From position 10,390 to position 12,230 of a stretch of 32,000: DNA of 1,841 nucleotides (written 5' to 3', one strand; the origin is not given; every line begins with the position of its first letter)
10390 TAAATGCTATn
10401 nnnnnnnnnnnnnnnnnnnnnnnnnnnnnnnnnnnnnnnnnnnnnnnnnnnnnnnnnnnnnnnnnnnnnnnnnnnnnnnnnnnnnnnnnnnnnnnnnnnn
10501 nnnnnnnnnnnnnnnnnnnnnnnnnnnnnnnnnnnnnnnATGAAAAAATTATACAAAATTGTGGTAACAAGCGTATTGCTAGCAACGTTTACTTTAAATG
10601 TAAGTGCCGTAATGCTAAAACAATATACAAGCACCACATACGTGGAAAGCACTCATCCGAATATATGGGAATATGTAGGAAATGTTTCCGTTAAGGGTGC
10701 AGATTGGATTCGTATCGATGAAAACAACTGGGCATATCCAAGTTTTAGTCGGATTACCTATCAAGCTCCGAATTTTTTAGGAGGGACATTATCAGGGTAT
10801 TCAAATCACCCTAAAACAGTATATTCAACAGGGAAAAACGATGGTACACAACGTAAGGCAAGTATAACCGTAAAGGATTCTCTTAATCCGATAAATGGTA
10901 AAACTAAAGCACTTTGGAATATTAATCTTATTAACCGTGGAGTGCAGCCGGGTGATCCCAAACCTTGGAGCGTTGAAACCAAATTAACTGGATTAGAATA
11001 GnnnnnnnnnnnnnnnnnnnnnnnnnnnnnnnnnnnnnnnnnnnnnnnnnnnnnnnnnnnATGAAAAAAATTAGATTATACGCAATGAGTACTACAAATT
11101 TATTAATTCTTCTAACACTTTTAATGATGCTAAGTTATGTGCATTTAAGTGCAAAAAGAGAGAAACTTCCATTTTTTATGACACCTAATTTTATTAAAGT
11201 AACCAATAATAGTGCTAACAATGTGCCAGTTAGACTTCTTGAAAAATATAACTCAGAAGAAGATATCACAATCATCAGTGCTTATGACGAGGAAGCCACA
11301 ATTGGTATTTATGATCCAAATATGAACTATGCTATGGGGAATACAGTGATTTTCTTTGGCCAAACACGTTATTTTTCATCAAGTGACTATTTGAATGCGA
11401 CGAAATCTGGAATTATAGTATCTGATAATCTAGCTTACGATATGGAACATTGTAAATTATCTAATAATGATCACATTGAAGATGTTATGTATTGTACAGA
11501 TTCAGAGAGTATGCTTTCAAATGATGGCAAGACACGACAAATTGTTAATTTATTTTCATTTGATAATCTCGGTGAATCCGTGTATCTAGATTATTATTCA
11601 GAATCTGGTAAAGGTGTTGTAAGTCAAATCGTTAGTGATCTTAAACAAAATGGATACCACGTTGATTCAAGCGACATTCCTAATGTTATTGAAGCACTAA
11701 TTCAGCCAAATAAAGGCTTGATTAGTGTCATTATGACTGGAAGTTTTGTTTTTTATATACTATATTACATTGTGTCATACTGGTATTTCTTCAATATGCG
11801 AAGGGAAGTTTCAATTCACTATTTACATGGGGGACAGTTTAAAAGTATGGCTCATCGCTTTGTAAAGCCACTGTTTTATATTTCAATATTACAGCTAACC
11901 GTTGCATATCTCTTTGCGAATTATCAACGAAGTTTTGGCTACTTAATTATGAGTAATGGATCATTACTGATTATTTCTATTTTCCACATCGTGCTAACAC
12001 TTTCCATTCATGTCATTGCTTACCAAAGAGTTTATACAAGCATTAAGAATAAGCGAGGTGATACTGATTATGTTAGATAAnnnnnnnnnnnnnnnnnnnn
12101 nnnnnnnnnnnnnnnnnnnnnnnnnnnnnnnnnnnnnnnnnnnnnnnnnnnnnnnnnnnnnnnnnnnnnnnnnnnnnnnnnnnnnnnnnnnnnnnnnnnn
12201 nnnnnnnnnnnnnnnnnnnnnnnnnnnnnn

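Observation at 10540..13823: Lactococcin-972-type locus with an enlarged secreted protein and a split pair of DUF1430/FtsX-type membrane proteins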

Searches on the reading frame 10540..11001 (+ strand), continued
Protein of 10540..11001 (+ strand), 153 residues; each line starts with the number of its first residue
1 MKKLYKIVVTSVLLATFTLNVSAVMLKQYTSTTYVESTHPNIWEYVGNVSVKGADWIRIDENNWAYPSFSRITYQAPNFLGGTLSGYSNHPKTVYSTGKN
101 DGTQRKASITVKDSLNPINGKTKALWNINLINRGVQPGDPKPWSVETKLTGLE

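Call 88: list_cluster_members(proteins=[P0010, P0011, P0013, P0014, P0015, P0019, P0021, P0027, P0041, P0047])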
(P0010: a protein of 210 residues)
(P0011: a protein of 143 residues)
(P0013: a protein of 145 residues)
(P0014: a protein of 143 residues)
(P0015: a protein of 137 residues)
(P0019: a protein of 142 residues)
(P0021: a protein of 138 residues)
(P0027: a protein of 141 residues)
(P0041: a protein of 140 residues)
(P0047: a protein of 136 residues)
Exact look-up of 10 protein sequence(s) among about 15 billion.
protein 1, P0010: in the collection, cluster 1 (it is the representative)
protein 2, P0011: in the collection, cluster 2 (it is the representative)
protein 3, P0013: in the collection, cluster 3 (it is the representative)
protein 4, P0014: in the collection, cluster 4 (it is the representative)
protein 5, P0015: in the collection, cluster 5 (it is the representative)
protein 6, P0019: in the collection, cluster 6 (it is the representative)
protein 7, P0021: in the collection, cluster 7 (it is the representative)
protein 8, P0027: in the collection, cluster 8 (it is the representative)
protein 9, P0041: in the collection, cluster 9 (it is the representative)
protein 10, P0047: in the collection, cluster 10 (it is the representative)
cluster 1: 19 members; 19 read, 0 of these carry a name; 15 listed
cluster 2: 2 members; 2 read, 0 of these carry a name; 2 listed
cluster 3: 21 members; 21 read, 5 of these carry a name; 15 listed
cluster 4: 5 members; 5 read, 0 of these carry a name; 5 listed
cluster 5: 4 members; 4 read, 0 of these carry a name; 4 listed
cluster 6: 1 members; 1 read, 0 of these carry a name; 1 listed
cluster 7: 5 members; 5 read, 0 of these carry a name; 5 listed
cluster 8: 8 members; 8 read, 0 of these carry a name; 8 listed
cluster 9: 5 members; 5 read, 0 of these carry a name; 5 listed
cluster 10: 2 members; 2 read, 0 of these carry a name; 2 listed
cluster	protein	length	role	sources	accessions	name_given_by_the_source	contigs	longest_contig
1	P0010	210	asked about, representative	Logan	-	-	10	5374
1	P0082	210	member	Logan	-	-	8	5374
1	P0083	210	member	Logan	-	-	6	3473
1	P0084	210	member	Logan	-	-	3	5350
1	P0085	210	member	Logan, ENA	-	-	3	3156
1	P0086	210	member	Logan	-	-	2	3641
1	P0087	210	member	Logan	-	-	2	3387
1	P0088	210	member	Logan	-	-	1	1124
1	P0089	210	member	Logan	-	-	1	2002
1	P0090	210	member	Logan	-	-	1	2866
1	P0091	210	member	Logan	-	-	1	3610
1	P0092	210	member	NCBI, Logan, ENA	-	-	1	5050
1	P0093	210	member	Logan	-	-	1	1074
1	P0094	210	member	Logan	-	-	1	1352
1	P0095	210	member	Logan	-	-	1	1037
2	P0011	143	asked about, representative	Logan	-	-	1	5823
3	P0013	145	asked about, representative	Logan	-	-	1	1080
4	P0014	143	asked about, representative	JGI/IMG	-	-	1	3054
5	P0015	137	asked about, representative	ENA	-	-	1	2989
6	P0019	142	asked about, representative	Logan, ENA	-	-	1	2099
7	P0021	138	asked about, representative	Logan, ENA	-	-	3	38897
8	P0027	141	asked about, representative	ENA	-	-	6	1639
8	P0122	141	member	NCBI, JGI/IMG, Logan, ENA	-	-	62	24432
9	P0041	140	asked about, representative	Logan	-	-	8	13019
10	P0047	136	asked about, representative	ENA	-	-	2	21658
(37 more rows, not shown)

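Call 91: find_related_loci(query=A2, collection=metagenome_contigs, flank=6000)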
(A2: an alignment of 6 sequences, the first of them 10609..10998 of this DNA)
Query A2 (130 aa) in metagenome_contigs; peptide patterns used: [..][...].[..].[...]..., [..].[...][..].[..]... (x = any residue, [..] = any of these).
73 stretches matched a pattern; 3 encode a relative of the query (tblastn E <= 1e-3); 3 distinct loci.
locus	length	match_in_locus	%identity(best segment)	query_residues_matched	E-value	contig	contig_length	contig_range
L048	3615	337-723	95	2-130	2e-83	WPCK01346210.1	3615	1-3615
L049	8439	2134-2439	41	3-120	8e-18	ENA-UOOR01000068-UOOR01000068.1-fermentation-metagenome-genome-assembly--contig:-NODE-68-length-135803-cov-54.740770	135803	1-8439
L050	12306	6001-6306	41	3-120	8e-18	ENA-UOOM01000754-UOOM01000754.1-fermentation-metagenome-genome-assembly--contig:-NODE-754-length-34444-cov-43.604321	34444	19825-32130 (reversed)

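Call 92: find_encoding_contigs(protein=P0021, flank=6000, max_places=1)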
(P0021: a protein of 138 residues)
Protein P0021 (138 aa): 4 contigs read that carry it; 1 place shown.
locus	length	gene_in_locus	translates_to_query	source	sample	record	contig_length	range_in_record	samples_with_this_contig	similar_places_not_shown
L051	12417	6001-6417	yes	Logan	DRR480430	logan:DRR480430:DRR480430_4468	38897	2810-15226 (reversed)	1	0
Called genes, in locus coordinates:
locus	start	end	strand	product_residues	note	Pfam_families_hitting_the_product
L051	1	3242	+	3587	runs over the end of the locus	-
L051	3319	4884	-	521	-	PF00990:GGDEF, PF00563:EAL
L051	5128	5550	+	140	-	-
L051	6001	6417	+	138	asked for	-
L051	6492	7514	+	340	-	-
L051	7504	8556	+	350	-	-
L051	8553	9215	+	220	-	PF02463:SMC_N (faint), PF00005:ABC_tran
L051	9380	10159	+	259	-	PF00072:Response_reg, PF04397:LytTR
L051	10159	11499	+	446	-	PF14689:SPOB_a (faint), PF02518:HATPase_c (weak), PF14501:HATPase_c_5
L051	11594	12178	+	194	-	PF04647:AgrB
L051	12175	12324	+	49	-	-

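Call 93: find_encoding_contigs(protein=P0047, flank=6000, max_places=1)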
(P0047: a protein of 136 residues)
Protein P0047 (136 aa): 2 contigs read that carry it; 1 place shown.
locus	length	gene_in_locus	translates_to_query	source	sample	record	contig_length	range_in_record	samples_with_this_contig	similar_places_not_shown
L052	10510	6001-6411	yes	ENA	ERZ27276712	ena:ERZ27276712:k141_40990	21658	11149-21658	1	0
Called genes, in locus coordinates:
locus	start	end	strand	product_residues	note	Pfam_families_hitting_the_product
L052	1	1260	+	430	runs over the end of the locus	PF00344:SecY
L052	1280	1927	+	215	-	PF00406:ADK, PF13207:AAA_17, PF13238:AAA_18 (weak), PF13671:AAA_33, PF05191:ADK_lid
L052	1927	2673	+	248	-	PF00557:Peptidase_M24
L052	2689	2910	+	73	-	PF01176:eIF-1a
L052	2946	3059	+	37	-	PF00444:Ribosomal_L36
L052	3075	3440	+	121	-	PF00416:Ribosomal_S13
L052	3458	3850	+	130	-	PF00411:Ribosomal_S11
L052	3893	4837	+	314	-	PF01193:RNA_pol_L, PF01000:RNA_pol_A_bac, PF03118:RNA_pol_A_CTD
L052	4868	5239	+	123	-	PF01196:Ribosomal_L17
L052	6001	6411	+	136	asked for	-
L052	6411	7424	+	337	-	-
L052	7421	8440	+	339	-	-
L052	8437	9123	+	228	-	PF00005:ABC_tran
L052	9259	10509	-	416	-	?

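Call 94: find_encoding_contigs(protein=P0122, flank=6000, max_places=1)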
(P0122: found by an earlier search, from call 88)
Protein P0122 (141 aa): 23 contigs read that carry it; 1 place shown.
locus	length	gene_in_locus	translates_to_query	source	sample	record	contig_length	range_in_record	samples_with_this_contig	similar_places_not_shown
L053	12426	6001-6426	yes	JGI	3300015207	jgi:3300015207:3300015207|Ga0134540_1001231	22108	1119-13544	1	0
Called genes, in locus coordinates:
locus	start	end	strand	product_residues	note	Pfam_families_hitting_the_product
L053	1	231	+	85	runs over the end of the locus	PF03083:MtN3_slv (weak)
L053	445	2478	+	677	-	PF13802:Gal_mutarotas_2, PF01055:Glyco_hydro_31_2nd, PF21365:Glyco_hydro_31_3rd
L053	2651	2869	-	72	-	PF12838:Fer4_7 (weak), PF12797:Fer4_2 (weak), PF00037:Fer4, PF13237:Fer4_10, PF14697:Fer4_21, PF12838:Fer4_7, PF13187:Fer4_9, PF00037:Fer4, +9 more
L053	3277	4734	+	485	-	PF04055:Radical_SAM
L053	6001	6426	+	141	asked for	-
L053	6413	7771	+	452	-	-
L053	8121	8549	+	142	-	PF06486:DUF1093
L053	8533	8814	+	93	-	-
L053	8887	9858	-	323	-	PF01408:GFO_IDH_MocA, PF03447:NAD_binding_3 (faint), PF03807:F420_oxidored, PF02894:GFO_IDH_MocA_C (weak), PF22725:GFO_IDH_MocA_C3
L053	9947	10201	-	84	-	-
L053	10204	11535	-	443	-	PF02812:ELFV_dehydrog_N, PF00208:ELFV_dehydrog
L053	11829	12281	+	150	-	PF02502:LacAB_rpiB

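Call 97: find_related_loci(query=A2, collection=viral_contigs, flank=6000)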
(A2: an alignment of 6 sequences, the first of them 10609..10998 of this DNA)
Query A2 (130 aa) in viral_contigs; peptide patterns used: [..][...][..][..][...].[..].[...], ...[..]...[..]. (x = any residue, [..] = any of these).
24 stretches matched a pattern, but none encodes a relative of the query by tblastn (E <= 1e-3).

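Call 98: search_dna_similar(query=window:10540-11001:+, collection=plasmids, mode=protein, max_evalue=0.001)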
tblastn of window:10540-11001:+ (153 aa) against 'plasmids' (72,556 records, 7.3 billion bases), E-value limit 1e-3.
No match.

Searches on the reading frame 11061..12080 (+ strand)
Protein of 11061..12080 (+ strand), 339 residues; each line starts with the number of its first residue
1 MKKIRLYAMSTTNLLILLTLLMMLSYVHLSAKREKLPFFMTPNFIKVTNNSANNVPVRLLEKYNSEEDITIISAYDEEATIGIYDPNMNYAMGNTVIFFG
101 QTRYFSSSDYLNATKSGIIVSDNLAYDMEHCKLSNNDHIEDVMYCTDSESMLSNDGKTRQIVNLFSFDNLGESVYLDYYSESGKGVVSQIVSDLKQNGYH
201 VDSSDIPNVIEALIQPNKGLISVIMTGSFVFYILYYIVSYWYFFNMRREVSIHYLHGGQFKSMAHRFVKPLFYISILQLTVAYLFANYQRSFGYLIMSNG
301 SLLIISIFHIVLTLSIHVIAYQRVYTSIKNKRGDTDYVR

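Call 3: search_protein_families(library=pfam, proteins=[window:11061-12080:+], max_evalue=1)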
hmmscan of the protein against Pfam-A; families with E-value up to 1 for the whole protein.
window:11061-12080:+ (339 aa): 0 families

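Call 4: search_protein_families(library=ncbifam, proteins=[window:11061-12080:+], max_evalue=1)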
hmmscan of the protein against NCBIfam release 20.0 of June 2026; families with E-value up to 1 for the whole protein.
window:11061-12080:+ (339 aa): 0 families

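Call 59: search_solved_structures(query=A5, max_evalue=10, show_alignments=2)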
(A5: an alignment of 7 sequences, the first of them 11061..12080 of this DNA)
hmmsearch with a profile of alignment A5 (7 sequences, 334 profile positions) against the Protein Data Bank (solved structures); distinct sequences matched with E-value up to 10: 6.
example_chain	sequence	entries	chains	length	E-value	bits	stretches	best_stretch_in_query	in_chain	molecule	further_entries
2lr0_A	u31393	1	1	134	0.11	14.7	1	167-203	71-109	P-loop ntpase fold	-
2lrh_A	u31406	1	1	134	0.13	14.5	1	167-203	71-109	De novo designed protein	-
2lci_A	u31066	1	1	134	0.13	14.5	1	167-203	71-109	Protein OR36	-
5gko_A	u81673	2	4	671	0.7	12.1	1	197-311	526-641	Macrolide export ATP-binding/permease protein MacB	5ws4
5lil_A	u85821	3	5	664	2.3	10.4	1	199-309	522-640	Macrolide export ATP-binding/permease protein MacB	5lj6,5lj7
2lta_A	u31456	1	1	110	3.7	9.7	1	172-213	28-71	De novo designed protein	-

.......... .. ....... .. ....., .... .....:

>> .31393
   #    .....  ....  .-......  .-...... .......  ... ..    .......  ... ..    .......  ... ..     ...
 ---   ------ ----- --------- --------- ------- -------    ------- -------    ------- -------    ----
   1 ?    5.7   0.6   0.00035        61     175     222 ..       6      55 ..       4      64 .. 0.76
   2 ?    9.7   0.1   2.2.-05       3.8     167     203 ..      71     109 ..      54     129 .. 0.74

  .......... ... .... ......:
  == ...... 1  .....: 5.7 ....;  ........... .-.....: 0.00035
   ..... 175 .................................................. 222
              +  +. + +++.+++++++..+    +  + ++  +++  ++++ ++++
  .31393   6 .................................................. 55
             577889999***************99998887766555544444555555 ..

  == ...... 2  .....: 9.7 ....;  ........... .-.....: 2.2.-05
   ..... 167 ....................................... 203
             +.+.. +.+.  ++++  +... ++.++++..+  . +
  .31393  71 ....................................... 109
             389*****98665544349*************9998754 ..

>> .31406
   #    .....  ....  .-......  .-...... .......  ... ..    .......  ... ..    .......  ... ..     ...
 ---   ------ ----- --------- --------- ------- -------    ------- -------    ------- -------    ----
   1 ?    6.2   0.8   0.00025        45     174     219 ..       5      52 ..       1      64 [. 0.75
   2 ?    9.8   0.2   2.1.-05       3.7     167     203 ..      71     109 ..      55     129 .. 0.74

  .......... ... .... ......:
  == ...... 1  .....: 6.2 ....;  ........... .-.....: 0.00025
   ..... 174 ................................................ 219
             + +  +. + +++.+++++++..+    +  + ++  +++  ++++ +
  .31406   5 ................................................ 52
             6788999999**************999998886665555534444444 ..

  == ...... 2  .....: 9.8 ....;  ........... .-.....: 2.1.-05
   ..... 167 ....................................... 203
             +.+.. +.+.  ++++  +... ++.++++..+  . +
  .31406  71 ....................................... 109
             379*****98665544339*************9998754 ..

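Call 79: find_homologous_proteins(query=A5, max_evalue=10)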
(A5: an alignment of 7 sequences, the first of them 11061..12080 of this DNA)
Query A5 (7 sequences) (339 aa, profile of the alignment): 6 proteins with E <= 10 among 6079 candidates.
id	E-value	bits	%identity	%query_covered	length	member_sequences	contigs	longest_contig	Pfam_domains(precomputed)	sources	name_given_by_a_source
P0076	1.4e-127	444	100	100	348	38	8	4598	-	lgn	-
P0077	6.5e-112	392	78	100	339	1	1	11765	-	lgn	-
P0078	7.9e-112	392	25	83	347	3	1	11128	-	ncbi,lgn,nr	ncbi:MAG: hypothetical protein PHR21_03785 [Oscillospiraceae bacterium]|nr:hypothetical protein [Osc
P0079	2.0e-105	371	25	81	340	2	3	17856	-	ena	-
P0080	4.5e-101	356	64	100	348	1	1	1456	-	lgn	-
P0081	1.5e-76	276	32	95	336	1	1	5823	-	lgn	-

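Call 85: search_protein_families(library=padloc, proteins=[window:11061-12080:+], max_evalue=0.01)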
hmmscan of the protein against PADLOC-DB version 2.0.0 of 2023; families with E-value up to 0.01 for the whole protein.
window:11061-12080:+ (339 aa): 0 families

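Call 86: search_protein_families(library=phrogs, proteins=[window:11061-12080:+], max_evalue=0.01)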
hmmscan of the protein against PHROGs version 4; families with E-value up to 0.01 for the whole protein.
window:11061-12080:+ (339 aa): 0 families

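Call 99: search_dna_similar(query=window:11061-12080:+, collection=plasmids, mode=protein, max_evalue=0.001)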
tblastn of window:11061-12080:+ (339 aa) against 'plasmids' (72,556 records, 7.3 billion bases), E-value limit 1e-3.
No match.
